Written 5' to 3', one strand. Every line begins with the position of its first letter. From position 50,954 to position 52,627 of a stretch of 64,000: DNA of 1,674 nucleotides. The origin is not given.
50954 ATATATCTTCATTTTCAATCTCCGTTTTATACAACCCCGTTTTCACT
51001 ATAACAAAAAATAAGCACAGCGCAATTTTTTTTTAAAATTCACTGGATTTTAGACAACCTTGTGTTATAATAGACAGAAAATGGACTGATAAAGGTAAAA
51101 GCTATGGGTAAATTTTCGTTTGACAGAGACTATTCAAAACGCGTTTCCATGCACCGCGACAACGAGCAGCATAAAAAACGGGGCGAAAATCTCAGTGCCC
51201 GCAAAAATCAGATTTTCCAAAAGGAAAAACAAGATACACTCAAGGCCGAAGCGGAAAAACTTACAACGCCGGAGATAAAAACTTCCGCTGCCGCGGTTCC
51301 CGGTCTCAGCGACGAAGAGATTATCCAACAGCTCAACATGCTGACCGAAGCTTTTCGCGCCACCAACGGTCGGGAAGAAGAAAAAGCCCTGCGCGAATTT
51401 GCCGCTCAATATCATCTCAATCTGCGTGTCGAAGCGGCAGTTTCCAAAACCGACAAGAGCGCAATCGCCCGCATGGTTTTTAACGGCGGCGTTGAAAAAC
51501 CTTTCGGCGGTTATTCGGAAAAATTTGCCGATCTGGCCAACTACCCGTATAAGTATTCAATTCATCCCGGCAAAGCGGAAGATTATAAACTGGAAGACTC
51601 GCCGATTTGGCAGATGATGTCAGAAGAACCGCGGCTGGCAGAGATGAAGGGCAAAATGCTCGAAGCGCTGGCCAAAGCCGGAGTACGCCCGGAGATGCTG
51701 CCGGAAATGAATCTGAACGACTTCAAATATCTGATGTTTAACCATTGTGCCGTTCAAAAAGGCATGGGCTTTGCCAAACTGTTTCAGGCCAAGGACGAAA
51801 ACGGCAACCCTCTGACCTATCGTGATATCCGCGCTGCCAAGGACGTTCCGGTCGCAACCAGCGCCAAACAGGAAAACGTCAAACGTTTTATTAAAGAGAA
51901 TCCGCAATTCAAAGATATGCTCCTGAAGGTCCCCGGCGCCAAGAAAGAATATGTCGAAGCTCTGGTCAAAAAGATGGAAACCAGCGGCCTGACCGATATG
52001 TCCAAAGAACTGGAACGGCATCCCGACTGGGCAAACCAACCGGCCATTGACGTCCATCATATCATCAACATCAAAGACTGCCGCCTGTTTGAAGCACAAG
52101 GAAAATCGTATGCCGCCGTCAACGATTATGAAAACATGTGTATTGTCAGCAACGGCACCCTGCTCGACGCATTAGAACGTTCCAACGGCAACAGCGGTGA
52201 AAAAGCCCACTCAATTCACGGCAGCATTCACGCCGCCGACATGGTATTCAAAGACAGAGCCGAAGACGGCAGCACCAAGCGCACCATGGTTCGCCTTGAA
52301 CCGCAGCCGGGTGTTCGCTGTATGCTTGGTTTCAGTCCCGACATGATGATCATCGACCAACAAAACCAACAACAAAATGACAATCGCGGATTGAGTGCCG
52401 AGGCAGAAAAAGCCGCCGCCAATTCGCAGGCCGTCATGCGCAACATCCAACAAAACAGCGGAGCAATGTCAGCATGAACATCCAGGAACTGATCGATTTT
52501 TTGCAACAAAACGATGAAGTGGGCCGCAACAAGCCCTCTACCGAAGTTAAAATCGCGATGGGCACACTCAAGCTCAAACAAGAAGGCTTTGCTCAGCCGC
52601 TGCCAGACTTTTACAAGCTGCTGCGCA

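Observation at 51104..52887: Orphan polymorphic-toxin-like pair: a novel N-terminal region fused to a His-His nuclease motif, with an overlapping SUKH immunity gene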

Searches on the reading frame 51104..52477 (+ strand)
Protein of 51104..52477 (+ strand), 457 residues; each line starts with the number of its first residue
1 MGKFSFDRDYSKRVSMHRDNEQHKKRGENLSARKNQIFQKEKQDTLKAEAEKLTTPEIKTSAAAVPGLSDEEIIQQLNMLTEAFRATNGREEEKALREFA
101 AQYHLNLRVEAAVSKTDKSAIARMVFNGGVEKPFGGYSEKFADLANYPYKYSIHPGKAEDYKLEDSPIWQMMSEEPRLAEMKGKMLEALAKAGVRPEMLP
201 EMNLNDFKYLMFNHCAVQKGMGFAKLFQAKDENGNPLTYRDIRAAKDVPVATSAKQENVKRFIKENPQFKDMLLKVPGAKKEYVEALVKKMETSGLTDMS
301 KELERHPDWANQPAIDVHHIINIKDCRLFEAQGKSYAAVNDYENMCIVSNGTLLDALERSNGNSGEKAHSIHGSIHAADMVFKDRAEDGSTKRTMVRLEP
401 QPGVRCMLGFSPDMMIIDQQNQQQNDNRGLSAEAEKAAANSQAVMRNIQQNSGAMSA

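Call 3: search_protein_families(library=pfam, proteins=[window:51104-52477:+], max_evalue=1)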
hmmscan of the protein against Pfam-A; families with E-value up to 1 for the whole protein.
window:51104-52477:+ (457 aa): 1 family
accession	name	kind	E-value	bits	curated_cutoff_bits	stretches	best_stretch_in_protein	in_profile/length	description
PF14412.12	AHH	-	0.019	15.4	22.3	1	301-376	3-71/111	A nuclease family of the HNH/ENDO VII superfamily with conserved AHH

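Call 4: search_protein_families(library=ncbifam, proteins=[window:51104-52477:+], max_evalue=1)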
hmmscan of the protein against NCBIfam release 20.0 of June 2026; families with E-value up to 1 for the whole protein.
window:51104-52477:+ (457 aa): 0 families

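Call 5: find_homologous_proteins(query=window:51104-52477:+, max_evalue=0.001)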
Query window:51104-52477:+ (457 aa): 77 proteins with E <= 0.001 among 8000 candidates.
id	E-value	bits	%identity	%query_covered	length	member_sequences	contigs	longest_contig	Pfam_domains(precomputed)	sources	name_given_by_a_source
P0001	5.5e-298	1006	98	100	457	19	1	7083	-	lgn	-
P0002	3.6e-288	973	96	100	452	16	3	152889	-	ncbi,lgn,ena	-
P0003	1.8e-287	971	92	100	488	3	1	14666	-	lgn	-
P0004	1.1e-208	711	70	100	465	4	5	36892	-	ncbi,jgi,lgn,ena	-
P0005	1.5e-203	695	70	100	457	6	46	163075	-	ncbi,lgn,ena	-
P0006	1.7e-203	694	70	100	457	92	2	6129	-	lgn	-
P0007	3.6e-203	693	70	100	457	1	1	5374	-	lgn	-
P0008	5.6e-203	693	69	100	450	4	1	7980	-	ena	-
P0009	2.1e-202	691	69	100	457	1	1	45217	-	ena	-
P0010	2.7e-202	690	69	100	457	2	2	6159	-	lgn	-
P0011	8.0e-202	689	69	100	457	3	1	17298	-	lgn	-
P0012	2.3e-201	687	69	100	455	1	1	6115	-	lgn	-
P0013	7.9e-201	686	69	99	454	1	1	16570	-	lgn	-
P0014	5.5e-200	683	69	99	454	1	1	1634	-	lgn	-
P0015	9.8e-200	682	69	99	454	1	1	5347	-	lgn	-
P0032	5.7e-152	525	74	71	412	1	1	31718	-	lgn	-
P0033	1.8e-148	513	67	74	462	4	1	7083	-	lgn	-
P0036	5.2e-129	449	65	68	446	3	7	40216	-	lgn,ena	-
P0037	6.3e-103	363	62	57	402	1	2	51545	-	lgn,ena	-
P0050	1.1e-84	303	69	42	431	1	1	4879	PF13412.13,PF12844.14,PF13384.13,PF01381.29,PF17762.9,PF23552.3,PF13560.13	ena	-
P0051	1.2e-77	280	58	48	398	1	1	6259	-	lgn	-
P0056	3.2e-44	170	32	84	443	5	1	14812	-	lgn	-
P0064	3.7e-41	160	33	77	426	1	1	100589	-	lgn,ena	-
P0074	9.3e-37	145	34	75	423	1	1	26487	-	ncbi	-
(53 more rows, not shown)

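Call 6: search_solved_structures(query=window:51104-52477:+, max_evalue=10, show_alignments=2)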
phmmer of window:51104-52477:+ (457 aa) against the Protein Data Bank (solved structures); distinct sequences matched with E-value up to 10: 1.
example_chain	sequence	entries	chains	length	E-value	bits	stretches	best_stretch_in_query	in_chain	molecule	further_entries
8hvq_A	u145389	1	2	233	0.19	14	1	317-374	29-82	Cof-type HAD-IIB family hydrolase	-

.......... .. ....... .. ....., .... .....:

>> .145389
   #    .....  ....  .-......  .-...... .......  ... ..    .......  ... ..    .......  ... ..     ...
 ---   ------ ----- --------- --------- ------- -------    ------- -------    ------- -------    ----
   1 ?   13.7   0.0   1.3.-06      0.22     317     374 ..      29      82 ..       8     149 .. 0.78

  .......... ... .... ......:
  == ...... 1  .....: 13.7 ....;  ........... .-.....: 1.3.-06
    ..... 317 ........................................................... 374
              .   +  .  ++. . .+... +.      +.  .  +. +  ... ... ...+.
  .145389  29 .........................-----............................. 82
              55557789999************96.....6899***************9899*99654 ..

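Call 10: find_related_loci(query=A1, collection=genome_contigs, flank=8000)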
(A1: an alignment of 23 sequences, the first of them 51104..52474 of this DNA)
Query A1 (457 aa) in genome_contigs; peptide patterns used: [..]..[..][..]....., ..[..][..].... (x = any residue, [..] = any of these).
86 stretches matched a pattern; 37 encode a relative of the query (tblastn E <= 1e-3); 36 distinct loci.
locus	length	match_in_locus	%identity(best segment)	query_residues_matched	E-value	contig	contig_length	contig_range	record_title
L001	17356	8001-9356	96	1-457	0e+0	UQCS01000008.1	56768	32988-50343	uncultured Azospirillum sp. isolate UMGS149 genome assembly, contig: NODE_140_length_56768_cov_5.729780, whole genome sh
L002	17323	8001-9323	95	1-457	0e+0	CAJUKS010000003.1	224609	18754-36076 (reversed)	MAG TPA_asm: uncultured Alphaproteobacteria bacterium isolate MGBC160833 genome assembly, contig: MGBC160833.3, whole ge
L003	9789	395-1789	70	1-457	0e+0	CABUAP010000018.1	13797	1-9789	MAG TPA_asm: uncultured Azospirillum sp. isolate MGYG-HGUT-03845 genome assembly, contig: GUT_GENOME245766_18, whole gen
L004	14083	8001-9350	68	1-457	0e+0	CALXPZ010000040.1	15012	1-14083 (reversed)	MAG: uncultured Alphaproteobacteria bacterium isolate E20__bin236 genome assembly, contig: E20__k127_6459358, whole geno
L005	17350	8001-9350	68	1-457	0e+0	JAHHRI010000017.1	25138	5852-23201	MAG: Alphaproteobacteria bacterium isolate MAG026 MAG026_17, whole genome shotgun sequence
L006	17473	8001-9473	65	1-457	0e+0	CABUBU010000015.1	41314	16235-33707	MAG TPA_asm: uncultured Azospirillum sp. isolate MGYG-HGUT-03859 genome assembly, contig: GUT_GENOME246211_15, whole gen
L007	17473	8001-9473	65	1-457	0e+0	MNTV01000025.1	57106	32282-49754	MAG: Azospirillum sp. 51_20 Ley3_66761_scaffold_1126, whole genome shotgun sequence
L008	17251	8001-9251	68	1-418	0e+0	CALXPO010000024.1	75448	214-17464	MAG: uncultured Alphaproteobacteria bacterium isolate E30__bin94 genome assembly, contig: E30__k127_2791044, whole genom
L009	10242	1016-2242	38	13-428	2e-100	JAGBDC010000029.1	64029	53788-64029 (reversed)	MAG: Alphaproteobacteria bacterium isolate RGIG9009 Water_deer_Rectum-3__c470361, whole genome shotgun sequence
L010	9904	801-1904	44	68-421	3e-99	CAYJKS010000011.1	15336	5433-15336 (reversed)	MAG TPA_asm: uncultured Azospirillaceae bacterium isolate ERP123703_co5_20 genome assembly, contig: NODE_2146_length_153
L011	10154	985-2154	40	31-428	7e-99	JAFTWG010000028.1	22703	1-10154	MAG: Alphaproteobacteria bacterium isolate RGIG4207 Roe_deer_Colon-3__c296627, whole genome shotgun sequence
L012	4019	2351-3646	37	13-450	2e-99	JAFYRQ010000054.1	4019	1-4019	MAG: Alphaproteobacteria bacterium isolate RGIG7359 Water_buffalos_Cecum-5__c995572, whole genome shotgun sequence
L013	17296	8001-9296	36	13-450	2e-96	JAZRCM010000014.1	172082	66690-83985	MAG: Alphaproteobacteria bacterium isolate T1900045514_YK20190208.MAGScoT_cleanbin_000005 SGB_7587_k141_2566644, whole g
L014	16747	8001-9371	63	1-457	0e+0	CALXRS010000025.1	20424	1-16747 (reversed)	MAG: uncultured Alphaproteobacteria bacterium isolate BRZ_KK__bin28 genome assembly, contig: BRZ_KK__NODE_3879_length_20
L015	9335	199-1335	41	71-424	4e-94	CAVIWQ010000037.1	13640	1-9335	Bacteroidaceae bacterium isolate G02630-L1_cleanbin_000010 genome assembly, contig: Spades_G02630-L1_contig_2224, whole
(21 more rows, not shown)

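Call 22: search_protein_representatives(alignment_id=A1)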
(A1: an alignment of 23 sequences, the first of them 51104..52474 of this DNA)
Query: 23 sequences, 448 profile positions. Proteins with E-value up to 0.001 (for the whole library): 174; up to 1e-10: 100; up to 1e-30: 26. The best 150 are listed.
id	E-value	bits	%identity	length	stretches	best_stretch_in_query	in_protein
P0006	4.9e-195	665.1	-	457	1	1-447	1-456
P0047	1.6e-178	610.6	-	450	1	1-443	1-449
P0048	5.2e-158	543.1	-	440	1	1-421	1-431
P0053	4.7e-155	533.3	-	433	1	7-443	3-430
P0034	5.2e-138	477.1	-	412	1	1-318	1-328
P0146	3.8e-131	454.5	-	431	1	48-437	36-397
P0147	2.0e-127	442.3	-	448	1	1-426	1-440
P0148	7.0e-119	414.1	-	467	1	1-441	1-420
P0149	3.1e-116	405.4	-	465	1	29-416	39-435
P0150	7.2e-114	397.6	-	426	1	25-445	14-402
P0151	2.5e-111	389.2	-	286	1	165-425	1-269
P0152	5.1e-111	388.2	-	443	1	8-424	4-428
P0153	9.6e-97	341.1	-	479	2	39-270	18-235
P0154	8.9e-95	334.7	-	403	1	37-439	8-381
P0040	8.1e-88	311.7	-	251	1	8-232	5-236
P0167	6.4e-28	114.3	-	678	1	23-421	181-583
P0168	2.7e-27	112.2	-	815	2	16-284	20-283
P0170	1.1e-26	110.2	-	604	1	47-442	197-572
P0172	2.1e-26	109.3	-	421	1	92-419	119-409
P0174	3.9e-25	105.1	-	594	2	53-284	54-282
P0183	7.4e-23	97.6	-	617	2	27-284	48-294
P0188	1.1e-20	90.5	-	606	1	87-317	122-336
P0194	3.5e-19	85.5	-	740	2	54-265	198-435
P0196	1.4e-18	83.5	-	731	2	85-256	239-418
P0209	4.6e-15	71.9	-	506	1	44-358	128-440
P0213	2.7e-14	69.4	-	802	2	58-284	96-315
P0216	1.4e-13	67.0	-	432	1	28-372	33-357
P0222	1.3e-12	63.8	-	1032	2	136-285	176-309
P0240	1.1e-10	57.5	-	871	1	33-420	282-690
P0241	1.1e-10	57.5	-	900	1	71-430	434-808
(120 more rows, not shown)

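Call 28: search_protein_families(library=pfam, proteins=[P0167, P0168, P0170, P0174, P0194, P0196, P0213, P0222, P0240, P0241], max_evalue=0.1)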
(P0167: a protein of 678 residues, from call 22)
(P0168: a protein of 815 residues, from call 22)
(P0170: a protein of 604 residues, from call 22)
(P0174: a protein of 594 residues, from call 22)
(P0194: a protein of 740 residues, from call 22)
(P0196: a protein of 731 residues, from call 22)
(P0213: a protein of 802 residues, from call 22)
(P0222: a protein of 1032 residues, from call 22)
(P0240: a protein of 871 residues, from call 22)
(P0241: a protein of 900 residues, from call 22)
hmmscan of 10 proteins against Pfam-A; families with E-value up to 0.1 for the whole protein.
P0167 (678 aa): 2 families
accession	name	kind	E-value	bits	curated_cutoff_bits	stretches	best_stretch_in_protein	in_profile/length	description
PF13391.12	HNH_2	-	0.0058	16.9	21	1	468-514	10-58/66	HNH endonuclease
PF24309.1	IMEF_Flp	-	0.014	15.7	27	1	153-213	6-64/135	IMEF cargo Flp protein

P0168 (815 aa): 0 families

P0170 (604 aa): 2 families
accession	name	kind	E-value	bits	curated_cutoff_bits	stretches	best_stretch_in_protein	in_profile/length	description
PF18151.6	DUF5601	-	0.0087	16.6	23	1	182-228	18-62/65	Domain of unknown function (DUF5601)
PF02676.19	TYW3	-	0.012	15.4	27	1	516-568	153-208/211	Methyltransferase TYW3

P0174 (594 aa): 1 family
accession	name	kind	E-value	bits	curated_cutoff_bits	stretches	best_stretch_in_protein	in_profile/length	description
PF08915.16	tRNA-Thr_ED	-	0.073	13.6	30.2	0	10-46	78-114/137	Archaea-specific editing domain of threonyl-tRNA synthetase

P0194 (740 aa): 0 families

P0196 (731 aa): 0 families

P0213 (802 aa): 0 families

P0222 (1032 aa): 2 families
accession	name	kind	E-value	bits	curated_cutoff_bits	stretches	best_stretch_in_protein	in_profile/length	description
PF09280.16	XPC-binding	-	0.071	13.2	26.4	0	822-838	39-55/57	XPC-binding domain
PF21214.3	SelB_WH_2nd_bact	-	0.079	13.3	27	0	270-311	12-53/59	Selenocysteine-specific elongation factor, winged helix domain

P0240 (871 aa): 0 families

P0241 (900 aa): 1 family
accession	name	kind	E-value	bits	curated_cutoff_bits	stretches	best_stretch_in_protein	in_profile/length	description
PF17215.9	Rrp44_S1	-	0.062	13.7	23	0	767-812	17-63/89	S1 domain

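Call 29: find_encoding_contigs(protein=P0168, flank=6000, max_places=3)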
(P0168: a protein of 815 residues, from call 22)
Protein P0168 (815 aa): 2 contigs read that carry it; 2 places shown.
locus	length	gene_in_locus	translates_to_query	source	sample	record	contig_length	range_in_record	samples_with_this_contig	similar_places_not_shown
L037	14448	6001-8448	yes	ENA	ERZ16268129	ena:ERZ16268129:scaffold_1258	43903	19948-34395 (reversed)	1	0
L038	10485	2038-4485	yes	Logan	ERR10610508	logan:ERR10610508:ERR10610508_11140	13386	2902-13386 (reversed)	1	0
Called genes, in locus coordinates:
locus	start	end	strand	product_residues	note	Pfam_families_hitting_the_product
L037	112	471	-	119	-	PF00453:Ribosomal_L20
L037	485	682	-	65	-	PF01632:Ribosomal_L35p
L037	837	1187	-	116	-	PF23564:EF-hand_FSTL1 (faint), PF13499:EF-hand_7 (faint), PF13833:EF-hand_8 (faint), PF00036:EF-hand_1 (faint), PF13405:EF-hand_6 (faint), PF13202:EF-hand_5 (weak)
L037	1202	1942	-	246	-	PF00005:ABC_tran, PF13304:AAA_21 (faint)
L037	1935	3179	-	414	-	PF12704:MacB_PCD, PF02687:FtsX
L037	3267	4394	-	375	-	PF02073:Peptidase_M29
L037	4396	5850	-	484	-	PF00883:Peptidase_M17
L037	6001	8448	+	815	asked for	-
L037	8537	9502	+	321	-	PF01300:Sua5_yciO_yrdC, PF03481:Sua5_C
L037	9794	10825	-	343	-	PF13450:NAD_binding_8 (weak), PF01593:Amino_oxidase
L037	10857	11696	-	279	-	PF00494:SQS_PSY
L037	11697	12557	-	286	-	PF00494:SQS_PSY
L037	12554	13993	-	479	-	PF01134:GIDA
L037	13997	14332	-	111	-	-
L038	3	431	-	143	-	?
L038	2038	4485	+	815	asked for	-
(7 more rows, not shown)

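Call 30: find_encoding_contigs(protein=P0167, flank=6000, max_places=2)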
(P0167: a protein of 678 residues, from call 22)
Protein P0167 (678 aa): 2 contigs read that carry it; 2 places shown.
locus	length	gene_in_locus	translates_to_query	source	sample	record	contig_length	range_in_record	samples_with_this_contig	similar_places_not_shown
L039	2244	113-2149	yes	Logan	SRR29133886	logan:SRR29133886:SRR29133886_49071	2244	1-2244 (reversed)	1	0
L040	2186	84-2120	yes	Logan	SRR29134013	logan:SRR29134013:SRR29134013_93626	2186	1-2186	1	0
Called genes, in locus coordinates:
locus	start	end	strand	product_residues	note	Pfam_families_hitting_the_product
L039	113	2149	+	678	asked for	-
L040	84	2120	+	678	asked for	-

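Call 31: find_encoding_contigs(protein=P0240, flank=6000, max_places=2)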
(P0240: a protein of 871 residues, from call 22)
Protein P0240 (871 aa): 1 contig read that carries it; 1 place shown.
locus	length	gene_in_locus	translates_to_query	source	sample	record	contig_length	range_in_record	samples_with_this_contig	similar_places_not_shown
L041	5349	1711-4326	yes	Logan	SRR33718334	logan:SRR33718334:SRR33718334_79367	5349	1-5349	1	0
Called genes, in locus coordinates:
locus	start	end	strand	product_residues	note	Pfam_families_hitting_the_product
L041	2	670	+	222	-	?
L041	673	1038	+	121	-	PF02823:ATP-synt_DE_N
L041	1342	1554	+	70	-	PF13597:NRDD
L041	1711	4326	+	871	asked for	-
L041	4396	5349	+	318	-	?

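Call 34: predict_structure(alignment_id=A3)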
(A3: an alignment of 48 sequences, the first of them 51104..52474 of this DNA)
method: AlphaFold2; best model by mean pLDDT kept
length: 457 residues; sequences in the alignment: 48
mean_pLDDT: 80.1   pTM: 0.74
mean pLDDT of the five models: 80.1, 79.9, 79.9, 78.6, 77.6
residues with pLDDT >= 90: 264; 70-90: 81; 50-70: 25; < 50: 87
segments of 3 or more residues with pLDDT < 50: 1-24, 41-66, 426-457
pLDDT, mean of each block of 10 residues (from residue 1): 29 28 47 56 45 35 55 92 91 95 92 88 97 93 91 87 96 96 96 93 97 94 94 92 91 96 96 94 98 95 95 94 89 92 95 88 66 87 82 89 93 86 48 42 41 35
secondary structure, 60 per line:
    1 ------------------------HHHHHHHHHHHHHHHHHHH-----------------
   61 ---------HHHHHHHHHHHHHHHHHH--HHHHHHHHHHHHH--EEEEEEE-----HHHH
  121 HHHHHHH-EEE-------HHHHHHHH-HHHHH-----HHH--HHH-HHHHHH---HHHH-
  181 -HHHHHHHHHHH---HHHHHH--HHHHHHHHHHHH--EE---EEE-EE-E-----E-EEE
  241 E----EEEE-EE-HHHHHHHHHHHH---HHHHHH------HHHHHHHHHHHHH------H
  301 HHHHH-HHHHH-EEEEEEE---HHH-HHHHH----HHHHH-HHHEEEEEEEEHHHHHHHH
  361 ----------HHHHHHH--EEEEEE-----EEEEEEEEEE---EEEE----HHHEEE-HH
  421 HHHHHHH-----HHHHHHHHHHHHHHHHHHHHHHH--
elements in order: H25-43 H70-87 H90-102 E105-111 H117-127 E129-131 H139-146 H148-152 H167-172 H176-179 H182-192 H196-201 H204-215 E223-225 E238-241 E246-249 H254-265 H269-274 H281-293 H300-305 H307-311 E313-319 H327-331 H336-340 E345-352 H353-360 H371-377 E380-385 E391-400 E404-407 E415-417 H419-427 H433-455
